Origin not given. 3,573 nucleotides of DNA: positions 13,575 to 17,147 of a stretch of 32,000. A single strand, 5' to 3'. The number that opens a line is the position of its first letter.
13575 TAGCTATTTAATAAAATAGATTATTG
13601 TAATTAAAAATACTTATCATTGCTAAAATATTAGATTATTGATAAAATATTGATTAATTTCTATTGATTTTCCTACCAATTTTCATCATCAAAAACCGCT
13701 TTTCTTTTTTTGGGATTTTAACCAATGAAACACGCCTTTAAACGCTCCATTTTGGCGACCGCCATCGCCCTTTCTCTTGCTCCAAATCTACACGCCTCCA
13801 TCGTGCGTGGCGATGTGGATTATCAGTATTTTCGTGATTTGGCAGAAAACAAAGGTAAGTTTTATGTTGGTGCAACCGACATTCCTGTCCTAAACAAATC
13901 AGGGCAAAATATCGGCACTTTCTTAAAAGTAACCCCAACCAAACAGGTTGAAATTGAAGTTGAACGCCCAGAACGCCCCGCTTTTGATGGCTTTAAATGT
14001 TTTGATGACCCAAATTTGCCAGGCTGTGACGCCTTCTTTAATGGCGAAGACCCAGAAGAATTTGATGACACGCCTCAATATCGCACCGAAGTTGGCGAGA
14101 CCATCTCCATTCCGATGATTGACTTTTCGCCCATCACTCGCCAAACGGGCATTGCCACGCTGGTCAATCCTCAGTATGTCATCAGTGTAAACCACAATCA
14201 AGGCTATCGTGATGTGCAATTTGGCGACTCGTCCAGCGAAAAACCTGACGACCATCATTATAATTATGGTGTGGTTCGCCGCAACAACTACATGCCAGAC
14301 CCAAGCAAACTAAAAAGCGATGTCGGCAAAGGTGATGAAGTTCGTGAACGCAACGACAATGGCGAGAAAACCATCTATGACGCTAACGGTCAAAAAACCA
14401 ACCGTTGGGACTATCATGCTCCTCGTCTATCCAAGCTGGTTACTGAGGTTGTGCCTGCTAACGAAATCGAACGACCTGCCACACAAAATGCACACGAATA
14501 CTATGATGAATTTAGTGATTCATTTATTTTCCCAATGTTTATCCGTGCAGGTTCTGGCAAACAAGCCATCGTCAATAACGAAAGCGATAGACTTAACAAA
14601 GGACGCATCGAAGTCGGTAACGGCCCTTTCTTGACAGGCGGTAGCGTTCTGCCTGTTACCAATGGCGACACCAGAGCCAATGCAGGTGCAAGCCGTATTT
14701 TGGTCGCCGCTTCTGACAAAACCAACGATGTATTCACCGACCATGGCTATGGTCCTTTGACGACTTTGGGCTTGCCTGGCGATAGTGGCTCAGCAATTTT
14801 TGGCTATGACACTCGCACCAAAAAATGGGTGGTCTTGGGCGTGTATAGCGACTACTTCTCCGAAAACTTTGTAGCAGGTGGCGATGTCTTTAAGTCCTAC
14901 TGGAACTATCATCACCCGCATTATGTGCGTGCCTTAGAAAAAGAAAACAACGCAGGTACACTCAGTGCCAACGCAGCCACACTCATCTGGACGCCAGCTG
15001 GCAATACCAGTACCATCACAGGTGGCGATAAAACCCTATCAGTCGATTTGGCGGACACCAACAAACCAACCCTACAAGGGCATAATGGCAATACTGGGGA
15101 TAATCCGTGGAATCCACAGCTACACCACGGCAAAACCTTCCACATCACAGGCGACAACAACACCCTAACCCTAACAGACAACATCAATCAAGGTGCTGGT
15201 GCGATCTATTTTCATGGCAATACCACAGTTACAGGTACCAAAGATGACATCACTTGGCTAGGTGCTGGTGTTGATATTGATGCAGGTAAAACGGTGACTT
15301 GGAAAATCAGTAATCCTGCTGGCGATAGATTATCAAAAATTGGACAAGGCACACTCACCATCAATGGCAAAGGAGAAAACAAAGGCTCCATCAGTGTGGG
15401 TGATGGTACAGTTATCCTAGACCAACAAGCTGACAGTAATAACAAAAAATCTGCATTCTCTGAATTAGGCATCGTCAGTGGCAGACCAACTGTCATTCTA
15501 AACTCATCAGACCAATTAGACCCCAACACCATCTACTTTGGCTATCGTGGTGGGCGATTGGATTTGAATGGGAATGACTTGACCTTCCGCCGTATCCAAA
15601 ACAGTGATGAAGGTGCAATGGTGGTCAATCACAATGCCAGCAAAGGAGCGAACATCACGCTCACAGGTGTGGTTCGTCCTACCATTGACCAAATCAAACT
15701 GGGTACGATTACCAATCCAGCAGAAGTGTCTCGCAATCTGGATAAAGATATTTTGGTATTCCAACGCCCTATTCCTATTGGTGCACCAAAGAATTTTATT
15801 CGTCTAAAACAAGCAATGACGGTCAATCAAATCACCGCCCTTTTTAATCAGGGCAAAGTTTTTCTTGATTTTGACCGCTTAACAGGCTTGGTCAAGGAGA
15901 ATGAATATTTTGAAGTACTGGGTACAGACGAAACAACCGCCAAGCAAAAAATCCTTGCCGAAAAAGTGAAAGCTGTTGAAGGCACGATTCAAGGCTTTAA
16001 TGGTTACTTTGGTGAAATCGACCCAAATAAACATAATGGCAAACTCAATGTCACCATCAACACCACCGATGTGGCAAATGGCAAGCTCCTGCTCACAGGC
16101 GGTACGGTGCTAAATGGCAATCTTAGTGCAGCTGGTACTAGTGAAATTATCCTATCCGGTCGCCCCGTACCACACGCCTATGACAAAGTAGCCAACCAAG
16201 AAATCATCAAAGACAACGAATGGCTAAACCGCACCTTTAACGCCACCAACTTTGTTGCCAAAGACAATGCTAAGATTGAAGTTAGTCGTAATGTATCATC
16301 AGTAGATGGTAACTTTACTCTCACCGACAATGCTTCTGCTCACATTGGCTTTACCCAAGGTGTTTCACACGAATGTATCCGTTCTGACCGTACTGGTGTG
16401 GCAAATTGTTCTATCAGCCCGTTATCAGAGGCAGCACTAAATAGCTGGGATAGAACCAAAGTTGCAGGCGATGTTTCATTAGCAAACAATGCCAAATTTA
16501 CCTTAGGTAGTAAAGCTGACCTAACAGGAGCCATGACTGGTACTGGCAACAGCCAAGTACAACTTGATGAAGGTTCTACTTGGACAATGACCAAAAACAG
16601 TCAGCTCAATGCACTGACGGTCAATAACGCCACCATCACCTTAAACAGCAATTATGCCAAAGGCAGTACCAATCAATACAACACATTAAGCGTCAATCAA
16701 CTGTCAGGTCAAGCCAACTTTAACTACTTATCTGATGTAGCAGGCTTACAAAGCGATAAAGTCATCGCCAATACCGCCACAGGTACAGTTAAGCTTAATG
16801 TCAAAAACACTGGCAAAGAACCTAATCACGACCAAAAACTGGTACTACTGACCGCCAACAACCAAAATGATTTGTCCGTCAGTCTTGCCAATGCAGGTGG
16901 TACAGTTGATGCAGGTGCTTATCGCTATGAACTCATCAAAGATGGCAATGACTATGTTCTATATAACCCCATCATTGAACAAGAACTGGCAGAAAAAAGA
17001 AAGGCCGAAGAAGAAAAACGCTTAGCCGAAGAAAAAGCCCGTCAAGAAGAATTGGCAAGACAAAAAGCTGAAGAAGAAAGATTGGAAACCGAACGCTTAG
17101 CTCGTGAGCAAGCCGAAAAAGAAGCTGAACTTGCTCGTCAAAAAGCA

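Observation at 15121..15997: Mosaic structure: a second identical block brackets a swappable middle cassette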

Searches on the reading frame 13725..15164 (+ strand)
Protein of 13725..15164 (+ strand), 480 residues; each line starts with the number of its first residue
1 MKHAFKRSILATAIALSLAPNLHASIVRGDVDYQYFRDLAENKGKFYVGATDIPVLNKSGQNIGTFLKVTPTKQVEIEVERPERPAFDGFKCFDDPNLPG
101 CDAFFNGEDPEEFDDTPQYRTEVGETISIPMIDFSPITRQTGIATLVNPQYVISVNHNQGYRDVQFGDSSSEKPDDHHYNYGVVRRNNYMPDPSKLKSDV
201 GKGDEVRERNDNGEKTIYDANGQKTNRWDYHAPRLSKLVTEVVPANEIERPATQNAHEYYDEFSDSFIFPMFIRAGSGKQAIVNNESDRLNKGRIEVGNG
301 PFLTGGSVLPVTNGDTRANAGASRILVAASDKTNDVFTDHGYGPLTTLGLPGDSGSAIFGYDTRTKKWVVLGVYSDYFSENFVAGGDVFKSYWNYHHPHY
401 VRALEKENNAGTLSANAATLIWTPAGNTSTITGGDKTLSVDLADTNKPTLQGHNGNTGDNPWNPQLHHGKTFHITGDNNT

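Call 32: find_homologous_proteins(query=window:13725-15164:+, max_evalue=1e-20)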
Query window:13725-15164:+ (480 aa): 40 proteins with E <= 1e-20 among 8000 candidates.
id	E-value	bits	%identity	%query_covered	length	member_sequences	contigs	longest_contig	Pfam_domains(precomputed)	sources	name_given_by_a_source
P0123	2.7e-76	275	42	73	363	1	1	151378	PF02395.23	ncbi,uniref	ncbi:S6 family peptidase, partial [Moraxella sp.]|uniref:S6 family peptidase n=1 Tax=Moraxella sp. T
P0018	6.6e-58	215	35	73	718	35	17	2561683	PF02395.23,PF24078.2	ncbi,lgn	ncbi:Immunoglobulin A1 protease autotransporter [Mannheimia haemolytica]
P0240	3.3e-47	179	30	95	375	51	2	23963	PF02395.23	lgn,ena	-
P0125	1.6e-45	174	33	73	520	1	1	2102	PF02395.23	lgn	-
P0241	1.2e-41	161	33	67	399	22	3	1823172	PF02395.23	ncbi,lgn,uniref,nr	ncbi:S6 family peptidase [Haemophilus influenzae]|uniref:S6 family peptidase n=1 Tax=Haemophilus inf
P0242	1.6e-41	161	33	69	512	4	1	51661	PF02395.23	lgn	-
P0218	2.9e-41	160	33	69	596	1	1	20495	PF02395.23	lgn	-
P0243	7.4e-40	155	32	79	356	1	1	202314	PF02395.23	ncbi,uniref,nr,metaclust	ncbi:hypothetical protein QV06_06605 [Gallibacterium genomosp. 3]|uniref:Peptidase S6 domain-contain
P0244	2.6e-39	153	30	94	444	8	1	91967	PF02395.23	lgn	-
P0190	9.7e-39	152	27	99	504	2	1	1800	PF02395.23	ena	-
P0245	2.7e-37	147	32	66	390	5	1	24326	PF02395.23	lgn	-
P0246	4.9e-37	146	30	76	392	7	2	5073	PF13018.12,PF02395.23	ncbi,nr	ncbi:TPA: autotransporter outer membrane beta-barrel domain-containing protein, partial [Escherichia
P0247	6.0e-37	146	31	93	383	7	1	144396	PF02395.23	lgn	-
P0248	1.5e-36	144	27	99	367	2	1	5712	PF02395.23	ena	-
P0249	2.0e-35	141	31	63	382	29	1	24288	PF02395.23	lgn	-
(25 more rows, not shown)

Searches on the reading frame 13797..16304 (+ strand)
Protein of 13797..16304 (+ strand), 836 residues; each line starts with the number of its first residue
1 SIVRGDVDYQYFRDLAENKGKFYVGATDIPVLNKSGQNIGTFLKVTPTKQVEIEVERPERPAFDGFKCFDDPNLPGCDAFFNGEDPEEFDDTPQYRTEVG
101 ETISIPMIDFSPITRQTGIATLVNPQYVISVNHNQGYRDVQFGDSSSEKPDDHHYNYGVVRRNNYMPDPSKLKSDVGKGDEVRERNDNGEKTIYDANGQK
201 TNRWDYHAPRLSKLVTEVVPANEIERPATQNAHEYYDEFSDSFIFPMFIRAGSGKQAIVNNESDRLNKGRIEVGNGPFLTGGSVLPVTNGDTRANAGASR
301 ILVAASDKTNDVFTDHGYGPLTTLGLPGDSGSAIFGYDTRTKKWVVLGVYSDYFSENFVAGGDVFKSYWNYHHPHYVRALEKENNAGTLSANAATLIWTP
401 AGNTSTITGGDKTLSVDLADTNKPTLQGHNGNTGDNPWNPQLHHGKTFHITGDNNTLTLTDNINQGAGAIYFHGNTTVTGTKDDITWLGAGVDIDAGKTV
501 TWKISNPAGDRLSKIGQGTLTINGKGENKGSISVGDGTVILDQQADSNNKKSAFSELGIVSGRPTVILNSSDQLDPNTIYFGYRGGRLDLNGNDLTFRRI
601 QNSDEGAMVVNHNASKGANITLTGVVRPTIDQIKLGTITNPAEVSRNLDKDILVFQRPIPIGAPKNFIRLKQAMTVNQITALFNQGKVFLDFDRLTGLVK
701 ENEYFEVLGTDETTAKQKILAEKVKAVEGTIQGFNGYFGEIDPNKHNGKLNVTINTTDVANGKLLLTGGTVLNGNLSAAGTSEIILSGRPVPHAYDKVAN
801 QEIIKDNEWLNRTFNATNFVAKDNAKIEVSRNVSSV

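Call 53: predict_structure(alignment_id=A2)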
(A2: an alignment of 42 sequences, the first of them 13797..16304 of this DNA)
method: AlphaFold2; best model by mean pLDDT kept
length: 836 residues; sequences in the alignment: 42
mean_pLDDT: 84.5   pTM: 0.82
mean pLDDT of the five models: 84.5, 83.7, 83.5, 81.7, 81.7
residues with pLDDT >= 90: 444; 70-90: 267; 50-70: 69; < 50: 56
segments of 3 or more residues with pLDDT < 50: 168-178, 180-203, 292-297, 358-361, 428-436
pLDDT, mean of each block of 10 residues (from residue 1): 88 93 95 93 92 73 78 79 62 83 96 91 96 82 76 88 63 38 36 41 71 96 84 78 92 83 65 72 78 47 61 80 84 94 94 61 68 85 94 97 95 95 65 54 96 97 98 98 95 98 95 98 95 98 95 96 97 95 96 94 93 97 84 89 85 83 85 83 79 83 90 94 81 92 95 82 90 95 93 85 87 97 93 92
secondary structure, 60 per line:
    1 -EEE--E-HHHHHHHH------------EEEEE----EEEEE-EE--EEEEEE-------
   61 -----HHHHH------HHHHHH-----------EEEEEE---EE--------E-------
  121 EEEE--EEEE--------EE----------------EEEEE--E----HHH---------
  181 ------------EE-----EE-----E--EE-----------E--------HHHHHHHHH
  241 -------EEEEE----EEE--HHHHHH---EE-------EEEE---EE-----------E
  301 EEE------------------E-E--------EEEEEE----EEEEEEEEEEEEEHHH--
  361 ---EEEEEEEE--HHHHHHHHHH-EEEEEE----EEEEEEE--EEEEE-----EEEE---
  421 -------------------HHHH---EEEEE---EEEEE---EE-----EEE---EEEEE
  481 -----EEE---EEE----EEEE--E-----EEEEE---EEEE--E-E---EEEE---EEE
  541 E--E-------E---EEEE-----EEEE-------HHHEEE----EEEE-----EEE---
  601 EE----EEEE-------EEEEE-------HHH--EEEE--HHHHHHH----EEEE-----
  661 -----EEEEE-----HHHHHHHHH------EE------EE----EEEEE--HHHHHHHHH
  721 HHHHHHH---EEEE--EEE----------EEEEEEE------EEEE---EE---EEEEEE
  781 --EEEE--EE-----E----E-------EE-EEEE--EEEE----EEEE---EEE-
elements in order (helices of 4 or more, strands of 3 or more residues): E2-4 H9-16 E29-33 E38-42 E48-53 H66-70 H77-82 E94-99 E121-124 E127-130 E157-161 H232-240 E248-252 E257-259 H262-267 E280-283 E300-303 E333-338 E343-355 E364-371 H374-383 E385-390 E395-401 E404-408 E414-417 H440-443 E447-451 E455-459 E470-472 E476-480 E486-488 E492-494 E499-502 E511-515 E519-522 E531-534 E538-541 E556-559 E565-568 E579-581 E586-589 E595-597 E607-610 E618-622 E635-638 H641-647 E652-655 E666-670 H676-684 E705-709 H712-727 E731-734 E737-739 E750-756 E763-766 E775-780 E783-786 E812-815 E818-821 E826-829 E833-835

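Call 64: fold_search(model_id=the predicted structure, library=pdb)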
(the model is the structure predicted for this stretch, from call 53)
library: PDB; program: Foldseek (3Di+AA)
matches with E <= 10: 343; with E <= 0.001: 136
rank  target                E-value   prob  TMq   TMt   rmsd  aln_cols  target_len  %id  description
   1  3h09_B                3.7e-57  1.00  0.71  0.62   6.7       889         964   34  The structure of Haemophilus influenzae IgA1 protease (released 2009-04-21)
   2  3h09_A                9.9e-56  1.00  0.72  0.63   6.8       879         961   34  The structure of Haemophilus influenzae IgA1 protease (released 2009-04-21)
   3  3syj                  8.8e-49  1.00  0.69  0.63   5.8       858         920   32  Crystal structure of the Haemophilus influenzae Hap adhesin (released 2011-08-24)
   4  1wxr                  9.9e-46  1.00  0.69  0.57   5.2       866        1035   27  Crystal structure of Heme Binding protein, an autotransporter hemoglobine protease from pathogenic Escherichia coli (released 2005-03-01)
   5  5j44_A                4.1e-43  1.00  0.67  0.56   6.5       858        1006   26  Crystal structure of the Secreted Extracellular protein A (SepA) from Shigella flexneri (released 2017-04-12)
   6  3ak5_C                3.0e-40  1.00  0.64  0.56   4.8       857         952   26  Hemoglobin protease (Hbp) passenger missing domain-2 (released 2010-10-06)
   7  3ak5_A                9.6e-40  1.00  0.64  0.56   3.4       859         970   26  Hemoglobin protease (Hbp) passenger missing domain-2 (released 2010-10-06)
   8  3ak5_D                1.0e-39  1.00  0.64  0.56   3.1       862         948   26  Hemoglobin protease (Hbp) passenger missing domain-2 (released 2010-10-06)
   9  3sze                  5.9e-23  1.00  0.57  0.51   5.1       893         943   18  Crystal structure of the passenger domain of the E. coli autotransporter EspP (released 2011-10-12)
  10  9mne_A                2.9e-21  1.00  0.55  0.50   5.8       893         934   18  Crystal structure of enteropathogenic Escherichia coli EspC (released 2025-10-29)
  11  9mne_B                3.0e-21  1.00  0.44  0.40  17.5      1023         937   17  Crystal structure of enteropathogenic Escherichia coli EspC (released 2025-10-29)
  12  4om9                  5.5e-21  1.00  0.55  0.50   6.2       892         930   16  X-Ray Crystal Structure of the passenger domain of Plasmid encoded toxin, an Autrotansporter Enterotoxin from enteroaggr (released 2014-03-12)
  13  8w20_C                1.8e-06  1.00  0.19  0.36   8.6       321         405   11  Umb1 umbrella toxin particle (released 2024-04-17)
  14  1m9u_A                5.5e-06  1.00  0.19  0.57   6.0       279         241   14  Crystal Structure of Earthworm Fibrinolytic Enzyme Component A from Eisenia fetida (released 2002-08-14)
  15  3tvj_B                1.3e-05  1.00  0.19  0.55   6.3       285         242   12  Catalytic fragment of MASP-2 in complex with its specific inhibitor developed by directed evolution on SGCI scaffold (released 2012-04-25)
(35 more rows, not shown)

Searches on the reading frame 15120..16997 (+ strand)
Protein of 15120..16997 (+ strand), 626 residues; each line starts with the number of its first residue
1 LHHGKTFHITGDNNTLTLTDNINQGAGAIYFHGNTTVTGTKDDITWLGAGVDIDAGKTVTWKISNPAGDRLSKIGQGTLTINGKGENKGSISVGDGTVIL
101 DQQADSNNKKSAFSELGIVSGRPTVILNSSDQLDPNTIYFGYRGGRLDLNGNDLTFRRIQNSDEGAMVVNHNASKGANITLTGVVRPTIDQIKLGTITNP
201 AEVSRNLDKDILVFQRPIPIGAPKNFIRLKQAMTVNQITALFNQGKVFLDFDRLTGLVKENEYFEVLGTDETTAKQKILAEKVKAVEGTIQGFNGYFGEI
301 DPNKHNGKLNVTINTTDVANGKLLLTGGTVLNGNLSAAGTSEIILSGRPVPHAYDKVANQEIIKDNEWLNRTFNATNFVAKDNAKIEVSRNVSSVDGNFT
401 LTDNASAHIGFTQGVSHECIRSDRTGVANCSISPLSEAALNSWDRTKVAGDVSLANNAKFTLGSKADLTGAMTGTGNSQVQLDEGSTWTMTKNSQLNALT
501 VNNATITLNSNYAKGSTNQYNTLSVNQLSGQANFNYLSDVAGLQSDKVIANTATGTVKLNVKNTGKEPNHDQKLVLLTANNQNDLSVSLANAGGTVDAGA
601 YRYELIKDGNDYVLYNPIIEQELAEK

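Call 19: find_related_loci(query=window:15120-16997:+, collection=genome_contigs, flank=10000)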
Query window:15120-16997:+ (626 aa) in genome_contigs; peptide patterns used: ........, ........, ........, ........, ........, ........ (x = any residue, [..] = any of these).
48 stretches matched a pattern; 4 encode a relative of the query (tblastn E <= 1e-3); 4 distinct loci.
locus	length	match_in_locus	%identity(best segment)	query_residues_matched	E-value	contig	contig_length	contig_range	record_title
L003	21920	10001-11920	63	1-622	0e+0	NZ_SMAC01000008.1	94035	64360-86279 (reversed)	Mannheimia haemolytica strain DSM 10531 Ga0244661_108, whole genome shotgun sequence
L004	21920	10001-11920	63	1-622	0e+0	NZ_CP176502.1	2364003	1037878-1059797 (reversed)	Mannheimia glucosida strain D251 chromosome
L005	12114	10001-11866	53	1-614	0e+0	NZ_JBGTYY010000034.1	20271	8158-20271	Mannheimia sp. E16BA Scaffold34, whole genome shotgun sequence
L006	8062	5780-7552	43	1-626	5e-143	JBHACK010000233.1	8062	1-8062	MAG: Acinetobacter sp. isolate Meta-Z_MAG_32 Meta-Z__166976, whole genome shotgun sequence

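Call 34: find_related_loci(query=window:15120-16997:+, collection=metagenome_contigs, flank=10000)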
Query window:15120-16997:+ (626 aa) in metagenome_contigs; peptide patterns used: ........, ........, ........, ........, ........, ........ (x = any residue, [..] = any of these).
68 stretches matched a pattern, but none encodes a relative of the query by tblastn (E <= 1e-3).
